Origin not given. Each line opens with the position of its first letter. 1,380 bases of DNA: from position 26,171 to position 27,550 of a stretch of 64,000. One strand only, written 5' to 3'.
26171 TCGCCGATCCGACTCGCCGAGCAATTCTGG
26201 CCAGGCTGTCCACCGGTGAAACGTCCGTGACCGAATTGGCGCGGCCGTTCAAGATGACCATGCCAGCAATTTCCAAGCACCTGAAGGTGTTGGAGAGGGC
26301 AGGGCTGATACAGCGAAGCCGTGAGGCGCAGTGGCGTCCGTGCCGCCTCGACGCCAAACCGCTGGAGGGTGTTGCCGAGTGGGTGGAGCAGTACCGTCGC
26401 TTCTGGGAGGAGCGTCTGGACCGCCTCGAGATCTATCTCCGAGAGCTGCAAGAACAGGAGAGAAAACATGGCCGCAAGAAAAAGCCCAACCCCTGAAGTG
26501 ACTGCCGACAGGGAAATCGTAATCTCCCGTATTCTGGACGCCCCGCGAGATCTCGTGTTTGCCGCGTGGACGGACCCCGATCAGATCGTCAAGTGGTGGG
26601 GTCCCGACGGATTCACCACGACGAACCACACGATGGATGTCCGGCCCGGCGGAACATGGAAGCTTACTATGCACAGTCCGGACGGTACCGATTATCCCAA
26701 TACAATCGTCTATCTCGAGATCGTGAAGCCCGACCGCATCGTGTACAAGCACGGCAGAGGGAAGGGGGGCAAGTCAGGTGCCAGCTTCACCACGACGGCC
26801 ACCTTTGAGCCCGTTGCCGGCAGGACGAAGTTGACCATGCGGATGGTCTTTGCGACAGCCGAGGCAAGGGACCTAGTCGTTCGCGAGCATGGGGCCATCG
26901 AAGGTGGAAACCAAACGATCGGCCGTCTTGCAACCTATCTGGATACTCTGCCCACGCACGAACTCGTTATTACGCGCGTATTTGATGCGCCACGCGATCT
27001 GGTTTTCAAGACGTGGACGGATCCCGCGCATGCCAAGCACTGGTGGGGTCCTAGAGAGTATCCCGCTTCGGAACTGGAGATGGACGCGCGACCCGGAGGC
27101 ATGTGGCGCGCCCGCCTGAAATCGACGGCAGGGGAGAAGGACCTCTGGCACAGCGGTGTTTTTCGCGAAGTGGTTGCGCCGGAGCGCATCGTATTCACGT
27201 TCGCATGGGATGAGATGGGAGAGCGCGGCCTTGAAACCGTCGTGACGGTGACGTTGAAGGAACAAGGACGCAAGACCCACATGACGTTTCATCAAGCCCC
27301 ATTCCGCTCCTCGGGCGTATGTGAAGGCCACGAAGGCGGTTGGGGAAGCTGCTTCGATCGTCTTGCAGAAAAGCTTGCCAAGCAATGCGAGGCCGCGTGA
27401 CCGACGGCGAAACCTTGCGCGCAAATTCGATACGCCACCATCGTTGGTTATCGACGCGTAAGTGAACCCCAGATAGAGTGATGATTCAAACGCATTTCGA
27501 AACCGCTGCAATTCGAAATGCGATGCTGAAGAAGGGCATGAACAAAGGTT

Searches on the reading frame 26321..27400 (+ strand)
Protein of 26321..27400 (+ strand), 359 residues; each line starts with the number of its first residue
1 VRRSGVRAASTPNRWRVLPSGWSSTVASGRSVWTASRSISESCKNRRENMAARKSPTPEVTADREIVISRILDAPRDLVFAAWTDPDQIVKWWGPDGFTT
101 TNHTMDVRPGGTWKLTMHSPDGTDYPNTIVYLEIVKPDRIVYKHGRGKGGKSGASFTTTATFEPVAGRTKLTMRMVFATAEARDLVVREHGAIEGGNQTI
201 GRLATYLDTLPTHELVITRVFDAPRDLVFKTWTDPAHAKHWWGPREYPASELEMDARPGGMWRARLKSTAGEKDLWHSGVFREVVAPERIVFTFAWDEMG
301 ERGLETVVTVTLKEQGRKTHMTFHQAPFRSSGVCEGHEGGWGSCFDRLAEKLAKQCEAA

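Call 83: search_protein_families(library=pfam, proteins=[window:26321-27400:+], max_evalue=0.00001)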
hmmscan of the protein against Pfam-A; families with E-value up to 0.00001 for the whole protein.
window:26321-27400:+ (359 aa): 2 families
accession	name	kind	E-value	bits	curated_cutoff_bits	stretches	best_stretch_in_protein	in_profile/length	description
PF08327.17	AHSA1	-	3.8e-63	211.7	22.1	2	73-207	1-124/125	Activator of Hsp90 ATPase homolog 1-like protein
PF10604.15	Polyketide_cyc2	-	4e-08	34.1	27.4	0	66-182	4-117/142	Polyketide cyclase / dehydrase and lipid transport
